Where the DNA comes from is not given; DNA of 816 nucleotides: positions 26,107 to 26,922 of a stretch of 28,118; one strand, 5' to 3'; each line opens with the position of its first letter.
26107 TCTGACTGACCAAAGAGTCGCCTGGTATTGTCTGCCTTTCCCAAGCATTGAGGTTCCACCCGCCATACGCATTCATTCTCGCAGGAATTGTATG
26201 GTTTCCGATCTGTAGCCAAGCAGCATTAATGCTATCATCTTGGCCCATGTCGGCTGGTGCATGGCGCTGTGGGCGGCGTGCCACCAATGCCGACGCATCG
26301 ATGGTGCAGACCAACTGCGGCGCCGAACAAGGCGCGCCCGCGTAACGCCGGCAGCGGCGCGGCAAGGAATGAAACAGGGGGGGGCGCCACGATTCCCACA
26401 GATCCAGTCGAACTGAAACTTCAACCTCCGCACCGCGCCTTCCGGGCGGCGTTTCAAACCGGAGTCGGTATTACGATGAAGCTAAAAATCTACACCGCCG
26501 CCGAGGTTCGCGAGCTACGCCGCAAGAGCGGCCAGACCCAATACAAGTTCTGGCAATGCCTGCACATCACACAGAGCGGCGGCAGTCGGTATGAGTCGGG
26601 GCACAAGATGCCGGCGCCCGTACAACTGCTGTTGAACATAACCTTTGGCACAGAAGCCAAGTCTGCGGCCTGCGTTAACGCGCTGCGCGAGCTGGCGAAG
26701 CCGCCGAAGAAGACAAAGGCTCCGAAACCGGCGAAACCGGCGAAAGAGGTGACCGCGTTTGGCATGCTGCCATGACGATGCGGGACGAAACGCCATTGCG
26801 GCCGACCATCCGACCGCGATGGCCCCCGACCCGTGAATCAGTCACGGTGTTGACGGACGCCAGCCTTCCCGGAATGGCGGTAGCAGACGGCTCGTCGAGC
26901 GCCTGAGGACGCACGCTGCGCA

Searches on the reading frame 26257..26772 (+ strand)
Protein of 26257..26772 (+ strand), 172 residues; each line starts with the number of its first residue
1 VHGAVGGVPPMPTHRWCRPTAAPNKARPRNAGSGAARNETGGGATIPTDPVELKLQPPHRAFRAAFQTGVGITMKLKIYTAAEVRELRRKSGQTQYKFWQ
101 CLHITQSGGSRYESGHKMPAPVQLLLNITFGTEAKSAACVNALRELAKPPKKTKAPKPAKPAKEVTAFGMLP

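Call 16: search_protein_families(library=pfam, proteins=[window:26257-26772:+], max_evalue=0.001)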
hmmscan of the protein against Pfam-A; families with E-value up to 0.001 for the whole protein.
window:26257-26772:+ (172 aa): 1 family
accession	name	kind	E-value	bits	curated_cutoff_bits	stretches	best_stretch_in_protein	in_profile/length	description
PF22495.2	HTH_92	-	1.3e-19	69.7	27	1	85-128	1-44/45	RsaL-like HTH domain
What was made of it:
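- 26476..26775 (+): Upstream partner gene: a 99-aa RsaL-like helix-turn-helix protein (HTH_92). Pfam HTH_92 at 69.7 bits, E=1.3e-19 (call 16).
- On RsaL-like HTH (Pfam HTH_92), for the neighbouring gene 26476-26775: 69.7 bits against 27, covering profile positions 1-44 of 45 (call 16).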
